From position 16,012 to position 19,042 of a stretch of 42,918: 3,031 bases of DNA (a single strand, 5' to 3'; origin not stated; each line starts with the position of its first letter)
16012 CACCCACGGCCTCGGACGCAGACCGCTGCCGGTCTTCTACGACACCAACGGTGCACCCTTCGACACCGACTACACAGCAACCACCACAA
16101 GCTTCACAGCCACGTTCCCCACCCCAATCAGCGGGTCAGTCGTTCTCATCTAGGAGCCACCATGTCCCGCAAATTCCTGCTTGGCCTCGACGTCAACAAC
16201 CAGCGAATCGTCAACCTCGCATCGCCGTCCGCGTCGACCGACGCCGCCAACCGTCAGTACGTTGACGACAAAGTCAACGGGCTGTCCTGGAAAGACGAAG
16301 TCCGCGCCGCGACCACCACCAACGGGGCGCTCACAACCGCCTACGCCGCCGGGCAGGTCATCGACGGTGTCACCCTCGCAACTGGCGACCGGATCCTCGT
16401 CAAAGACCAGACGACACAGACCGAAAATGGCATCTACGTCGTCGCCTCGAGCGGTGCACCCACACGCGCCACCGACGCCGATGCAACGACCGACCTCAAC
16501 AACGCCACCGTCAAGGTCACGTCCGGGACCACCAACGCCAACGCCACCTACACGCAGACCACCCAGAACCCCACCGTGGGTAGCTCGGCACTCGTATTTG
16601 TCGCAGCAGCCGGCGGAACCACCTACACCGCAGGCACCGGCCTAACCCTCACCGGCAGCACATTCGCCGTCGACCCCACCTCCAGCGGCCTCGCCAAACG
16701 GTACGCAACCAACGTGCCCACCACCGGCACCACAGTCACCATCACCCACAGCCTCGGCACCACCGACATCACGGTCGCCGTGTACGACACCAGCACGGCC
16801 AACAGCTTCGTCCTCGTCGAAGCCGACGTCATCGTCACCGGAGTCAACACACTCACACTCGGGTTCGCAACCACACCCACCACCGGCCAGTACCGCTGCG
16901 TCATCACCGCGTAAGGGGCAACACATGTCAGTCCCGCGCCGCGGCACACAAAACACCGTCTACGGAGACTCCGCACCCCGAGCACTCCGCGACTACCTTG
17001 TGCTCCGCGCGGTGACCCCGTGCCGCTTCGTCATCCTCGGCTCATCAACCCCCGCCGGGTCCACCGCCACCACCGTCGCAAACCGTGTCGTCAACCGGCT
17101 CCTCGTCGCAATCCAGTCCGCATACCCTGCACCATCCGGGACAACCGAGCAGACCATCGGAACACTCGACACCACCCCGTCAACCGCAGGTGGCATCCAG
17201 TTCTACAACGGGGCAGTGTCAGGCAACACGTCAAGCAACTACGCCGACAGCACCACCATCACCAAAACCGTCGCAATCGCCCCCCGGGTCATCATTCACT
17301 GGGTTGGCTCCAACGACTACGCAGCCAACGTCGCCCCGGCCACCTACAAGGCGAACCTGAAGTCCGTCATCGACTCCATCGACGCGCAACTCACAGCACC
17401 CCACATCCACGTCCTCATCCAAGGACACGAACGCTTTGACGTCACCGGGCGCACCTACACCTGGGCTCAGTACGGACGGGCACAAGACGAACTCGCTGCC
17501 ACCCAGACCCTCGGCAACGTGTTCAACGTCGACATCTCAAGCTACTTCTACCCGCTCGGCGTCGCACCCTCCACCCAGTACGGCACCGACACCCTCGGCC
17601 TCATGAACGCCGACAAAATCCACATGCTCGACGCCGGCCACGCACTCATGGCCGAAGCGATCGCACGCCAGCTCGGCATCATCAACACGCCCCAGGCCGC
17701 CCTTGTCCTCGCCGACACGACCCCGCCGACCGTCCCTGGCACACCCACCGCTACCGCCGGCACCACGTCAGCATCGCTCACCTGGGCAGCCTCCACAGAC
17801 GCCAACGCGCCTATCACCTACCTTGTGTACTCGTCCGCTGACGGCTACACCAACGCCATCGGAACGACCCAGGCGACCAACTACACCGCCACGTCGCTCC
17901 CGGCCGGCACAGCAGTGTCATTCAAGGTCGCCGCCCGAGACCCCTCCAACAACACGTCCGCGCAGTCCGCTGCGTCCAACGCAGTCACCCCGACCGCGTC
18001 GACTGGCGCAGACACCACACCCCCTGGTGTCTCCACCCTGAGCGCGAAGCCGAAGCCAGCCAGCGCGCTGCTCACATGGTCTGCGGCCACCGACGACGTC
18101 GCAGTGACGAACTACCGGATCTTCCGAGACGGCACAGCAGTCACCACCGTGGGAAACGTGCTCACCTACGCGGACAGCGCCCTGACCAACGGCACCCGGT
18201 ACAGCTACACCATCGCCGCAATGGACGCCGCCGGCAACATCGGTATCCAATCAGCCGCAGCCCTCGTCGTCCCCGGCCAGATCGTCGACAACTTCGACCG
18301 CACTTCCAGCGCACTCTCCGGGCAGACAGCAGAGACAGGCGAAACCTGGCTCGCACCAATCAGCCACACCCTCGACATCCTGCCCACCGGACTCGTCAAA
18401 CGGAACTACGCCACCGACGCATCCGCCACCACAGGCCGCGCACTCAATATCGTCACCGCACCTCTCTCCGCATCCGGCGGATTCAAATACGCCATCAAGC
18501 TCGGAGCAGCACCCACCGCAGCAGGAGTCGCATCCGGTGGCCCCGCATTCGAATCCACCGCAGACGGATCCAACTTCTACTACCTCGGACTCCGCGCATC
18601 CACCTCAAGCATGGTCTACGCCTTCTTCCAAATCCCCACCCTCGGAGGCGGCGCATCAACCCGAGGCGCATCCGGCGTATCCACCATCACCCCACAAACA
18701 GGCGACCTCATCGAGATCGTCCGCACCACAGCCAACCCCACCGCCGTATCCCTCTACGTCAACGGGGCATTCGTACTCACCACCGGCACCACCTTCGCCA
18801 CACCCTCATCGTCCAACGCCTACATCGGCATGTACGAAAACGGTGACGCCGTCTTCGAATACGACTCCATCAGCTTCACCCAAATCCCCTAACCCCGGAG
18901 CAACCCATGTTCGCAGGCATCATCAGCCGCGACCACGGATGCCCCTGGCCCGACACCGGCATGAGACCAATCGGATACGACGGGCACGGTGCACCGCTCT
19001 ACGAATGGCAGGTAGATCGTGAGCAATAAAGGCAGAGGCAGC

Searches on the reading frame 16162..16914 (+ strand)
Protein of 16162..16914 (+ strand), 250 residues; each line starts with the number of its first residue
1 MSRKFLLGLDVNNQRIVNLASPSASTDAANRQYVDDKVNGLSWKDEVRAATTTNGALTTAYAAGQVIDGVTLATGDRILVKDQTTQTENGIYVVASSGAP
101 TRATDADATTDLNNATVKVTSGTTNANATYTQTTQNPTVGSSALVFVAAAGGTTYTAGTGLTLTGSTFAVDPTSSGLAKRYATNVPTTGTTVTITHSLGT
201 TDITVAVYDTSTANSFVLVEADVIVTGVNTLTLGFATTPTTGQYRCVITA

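Call 12: search_protein_families(library=pfam, proteins=[window:16162-16914:+], max_evalue=0.01)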
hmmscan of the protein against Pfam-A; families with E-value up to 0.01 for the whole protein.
window:16162-16914:+ (250 aa): 0 families

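Call 44: search_protein_families(library=pfam, proteins=[window:16162-16914:+], max_evalue=0.05)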
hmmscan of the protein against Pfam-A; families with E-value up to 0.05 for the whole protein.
window:16162-16914:+ (250 aa): 0 families

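Call 74: search_dna_similar(query=window:16162-16914:+, collection=phages, mode=protein, max_rows=12)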
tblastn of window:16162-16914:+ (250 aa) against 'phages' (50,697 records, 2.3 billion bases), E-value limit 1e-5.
Records with a match: 260; places in all: 260; records where one place covers at least 80% of the query: 1.
Best place of each record, by identity: 60-80% 1; <60% 259.
By first word of the organism name: Mycobacterium 205; Ralstonia 18; Gordonia 12; Xanthomonas 4; Methylophilales 4; Cyanophage 3; Rhodococcus 3; Caudoviricetes 3; Curtobacterium 1; Thermus 1; and 6 more.
By host as written in the record: Mycobacterium smegmatis mc2 155 155; Mycobacterium smegmatis mc#155 26; Ralstonia solanacearum 13; - 12; Gordonia rubripertincta NRRL B-16540 9; Mycobacterium sp. 7; Methylophilales_sp._H5P1 4; Mycobacterium smegmatis mc2155 4; and 23 more.
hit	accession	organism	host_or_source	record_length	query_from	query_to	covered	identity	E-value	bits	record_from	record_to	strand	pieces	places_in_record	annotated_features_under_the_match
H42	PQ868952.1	Curtobacterium phage Sunfish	Curtobacterium flaccumfaciens NRRL ...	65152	3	250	99%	43.5%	2e-20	96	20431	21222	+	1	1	38: hypothetical protein | 37: hypothetical protein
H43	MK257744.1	Thermus phage YS40_Isch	Thermus thermophilus HB8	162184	1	146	58%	45.3%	5e-18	89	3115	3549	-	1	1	hypothetical protein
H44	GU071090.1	Cyanophage PSS2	-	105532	9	122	46%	50.0%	8e-15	79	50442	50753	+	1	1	predicted protein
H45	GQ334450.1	Cyanophage PSS2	Prochlorococcus MIT9313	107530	9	122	46%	50.0%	8e-15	79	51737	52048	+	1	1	capsid decoration protein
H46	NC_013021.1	Cyanophage PSS2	Prochlorococcus marinus str. MIT 9313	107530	9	122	46%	50.0%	8e-15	79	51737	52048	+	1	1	virion structural protein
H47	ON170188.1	Ralstonia phage YO107_2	Ralstonia solanacearum T440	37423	2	122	48%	44.9%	5e-7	56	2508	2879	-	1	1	record has no annotation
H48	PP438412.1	Microcystis phage Mvi-JY20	Microcystis viridis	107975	15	122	43%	49.5%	7e-16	82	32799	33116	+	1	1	hypothetical protein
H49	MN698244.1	Pelagibacter phage HTVC106P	Candidatus Pelagibacter sp. HTCC7211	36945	16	102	35%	56.3%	4e-14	77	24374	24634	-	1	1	hypothetical protein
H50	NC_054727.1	Mycobacterium phage Phrappuccino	Mycobacterium smegmatis mc#155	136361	1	99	40%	49.5%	1e-18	91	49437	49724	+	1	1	70: head decoration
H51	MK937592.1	Mycobacterium phage Phrappuccino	Mycobacterium smegmatis mc#155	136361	1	99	40%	49.5%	1e-18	91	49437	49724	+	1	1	70: hypothetical protein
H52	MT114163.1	Mycobacterium phage Settecandela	Mycobacterium smegmatis mc#155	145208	1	99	40%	49.5%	1e-18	91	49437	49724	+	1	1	70: hypothetical protein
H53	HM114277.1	Rhodococcus phage E3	Rhodococcus equi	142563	1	100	40%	42.0%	6e-15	80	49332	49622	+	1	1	gp88: putative tail fiber protein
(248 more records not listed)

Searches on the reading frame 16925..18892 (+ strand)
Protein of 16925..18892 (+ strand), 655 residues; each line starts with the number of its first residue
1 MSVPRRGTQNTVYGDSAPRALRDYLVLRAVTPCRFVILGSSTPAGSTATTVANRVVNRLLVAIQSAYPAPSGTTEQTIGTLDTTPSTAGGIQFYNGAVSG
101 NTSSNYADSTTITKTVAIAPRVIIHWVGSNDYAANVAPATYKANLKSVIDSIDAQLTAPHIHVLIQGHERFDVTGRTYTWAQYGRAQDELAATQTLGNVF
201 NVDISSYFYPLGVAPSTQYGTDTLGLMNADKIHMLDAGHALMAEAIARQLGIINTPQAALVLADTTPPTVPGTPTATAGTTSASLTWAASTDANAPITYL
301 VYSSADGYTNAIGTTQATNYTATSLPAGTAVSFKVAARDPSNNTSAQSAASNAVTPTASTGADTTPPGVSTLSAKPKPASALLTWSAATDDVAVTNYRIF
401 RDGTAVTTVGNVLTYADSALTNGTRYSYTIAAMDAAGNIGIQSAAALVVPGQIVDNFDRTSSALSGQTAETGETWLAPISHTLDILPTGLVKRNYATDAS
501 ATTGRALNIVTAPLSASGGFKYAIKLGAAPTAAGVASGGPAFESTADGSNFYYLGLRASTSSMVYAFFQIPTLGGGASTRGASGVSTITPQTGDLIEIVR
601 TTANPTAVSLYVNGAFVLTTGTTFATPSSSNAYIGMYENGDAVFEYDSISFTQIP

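Call 12: search_protein_families(library=pfam, proteins=[window:16925-18892:+], max_evalue=0.01)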
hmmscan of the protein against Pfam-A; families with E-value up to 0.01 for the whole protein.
window:16925-18892:+ (655 aa): 4 families
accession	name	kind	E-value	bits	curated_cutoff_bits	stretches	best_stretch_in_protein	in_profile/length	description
PF13472.12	Lipase_GDSL_2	-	8.1e-11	43.2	32.9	1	88-241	30-178/178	GDSL-like Lipase/Acylhydrolase family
PF00657.28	Lipase_GDSL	-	9.5e-10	39.4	23.6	1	71-246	37-208/208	GDSL-like Lipase/Acylhydrolase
PF00041.27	fn3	-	2.3e-08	34.6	25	1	275-339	7-70/84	Fibronectin type III domain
PF18370.7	RGI_lyase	-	0.00044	21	27.8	0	377-427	15-67/86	Rhamnogalacturonan I lyases beta-sheet domain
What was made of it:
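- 16925..18892 (+): Second, unrelated SGNH esterase fused to fn3 repeats. It lies in a tail-fibre-like gene cluster and is context only, not part of the cassette. Pfam hits (call 12).
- Checked: The second SGNH protein at 16925-18892 hits Lipase_GDSL_2 at 8.1e-11 and fn3 at 2.3e-8 (call 12).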

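Call 20: search_protein_families(library=phrogs, proteins=[window:16925-18892:+], max_evalue=0.01)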
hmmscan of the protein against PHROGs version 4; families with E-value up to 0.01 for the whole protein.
window:16925-18892:+ (655 aa): 3 families
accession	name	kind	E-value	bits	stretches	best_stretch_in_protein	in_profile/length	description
phrog_28054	-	unknown function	1e-29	104.7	1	28-277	95-327/432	-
phrog_36751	-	tail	6.1e-17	62.1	2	213-358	645-789/1057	minor tail protein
phrog_15881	-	tail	3.2e-12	47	1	88-250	388-549/554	tail protein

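Call 73: search_dna_similar(query=window:16925-18892:+, collection=phages, mode=protein, max_rows=20)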
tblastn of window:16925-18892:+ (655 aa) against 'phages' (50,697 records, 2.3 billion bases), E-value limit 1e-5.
Records with a match: 32; places in all: 32; records where one place covers at least 80% of the query: 0.
Best place of each record, by identity: <60% 32.
By first word of the organism name: Gordonia 20; Arthrobacter 6; Listeria 6.
By host as written in the record: Gordonia rubripertincta NRRL B-16540 9; Gordonia terrae 3612 6; Listeria monocytogenes 6; Arthrobacter sp. ATCC 21022 4; Arthrobacter globiformis B-2979 2; - 2; Gordonia terrae CAG3 2; Gordonia rubripertincta NRRL B-16540 SEA 1.
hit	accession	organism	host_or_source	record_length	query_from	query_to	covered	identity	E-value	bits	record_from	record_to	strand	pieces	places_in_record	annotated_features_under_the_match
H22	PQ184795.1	Arthrobacter phage MissAmericana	Arthrobacter globiformis B-2979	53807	52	252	31%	36.4%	3e-25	118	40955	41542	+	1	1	38: minor tail protein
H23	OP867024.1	Gordonia phage Hanem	Gordonia rubripertincta NRRL B-16540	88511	58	252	30%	37.2%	4e-18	95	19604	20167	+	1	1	30: minor tail protein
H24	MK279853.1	Gordonia phage Gray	Gordonia rubripertincta NRRL B-16540 SEA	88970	58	252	30%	37.2%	5e-18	95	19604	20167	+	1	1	30: minor tail protein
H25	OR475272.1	Gordonia Phage Schomber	Gordonia rubripertincta NRRL B-16540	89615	58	252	30%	37.2%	5e-18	95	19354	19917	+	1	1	29: minor tail protein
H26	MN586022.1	Gordonia phage Chidiebere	Gordonia rubripertincta NRRL B-16540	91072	58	252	30%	37.2%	5e-18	95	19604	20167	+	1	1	30: minor tail protein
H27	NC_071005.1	Gordonia phage Chidiebere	Gordonia rubripertincta NRRL B-16540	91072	58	252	30%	37.2%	5e-18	95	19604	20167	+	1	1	30: minor tail protein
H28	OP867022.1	Gordonia phage Kabocha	Gordonia rubripertincta NRRL B-16540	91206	58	252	30%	37.2%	5e-18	95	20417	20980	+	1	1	31: minor tail protein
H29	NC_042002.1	Arthrobacter phage Abidatro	Arthrobacter sp. ATCC 21022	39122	75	252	27%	37.4%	5e-22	107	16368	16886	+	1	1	21: tail spike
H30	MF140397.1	Arthrobacter phage Abidatro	Arthrobacter sp. ATCC 21022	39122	75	252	27%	37.4%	5e-22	107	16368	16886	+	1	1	21: esterase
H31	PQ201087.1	Gordonia phage UBSmoodge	soil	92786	84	252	26%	38.4%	5e-18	95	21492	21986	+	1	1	31: minor tail protein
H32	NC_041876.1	Arthrobacter phage Galaxy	Arthrobacter sp. ATCC 21022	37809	82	252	26%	36.6%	7e-15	85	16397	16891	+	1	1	21: tail spike protein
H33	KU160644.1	Arthrobacter phage Galaxy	Arthrobacter sp. ATCC 21022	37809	82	252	26%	36.6%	7e-15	85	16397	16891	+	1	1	21: esterase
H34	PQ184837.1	Gordonia phage ScarletRaider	Gordonia rubripertincta NRRL B-16540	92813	84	252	26%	36.8%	4e-23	111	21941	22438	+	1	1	29: minor tail protein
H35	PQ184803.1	Gordonia phage FlyingTortilla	Gordonia rubripertincta NRRL B-16540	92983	84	252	26%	36.3%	1e-22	109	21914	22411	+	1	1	29: minor tail protein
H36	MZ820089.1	Gordonia phage ChisanaKitsune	Gordonia rubripertincta NRRL B-16540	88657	84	252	26%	35.8%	2e-16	90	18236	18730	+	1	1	26: minor tail protein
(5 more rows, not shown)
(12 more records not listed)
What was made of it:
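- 16925..18892 (+): Homologues are annotated minor tail protein, tail spike or esterase in Arthrobacter and Gordonia phages (call 73).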

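Call 78: search_protein_families(library=ncbifam, proteins=[window:16925-18892:+], max_evalue=0.01)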
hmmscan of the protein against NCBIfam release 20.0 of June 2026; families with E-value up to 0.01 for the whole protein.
window:16925-18892:+ (655 aa): 3 families
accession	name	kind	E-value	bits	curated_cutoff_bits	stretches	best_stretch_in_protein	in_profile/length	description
NF041611.1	exoglucan_CbhB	equivalog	1.5e-27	96.1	1950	1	258-449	696-885/997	exoglucanase CbhB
NF045522.1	MXAN_2561_fam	equivalog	1.6e-07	31.1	150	2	412-458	220-266/304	MXAN_2561 family MXYO-CTERM-anchored protein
TIGR03000.1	plancto_dom_1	domain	0.0047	16.8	43.1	0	399-438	15-54/75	TIGR03000 domain-containing protein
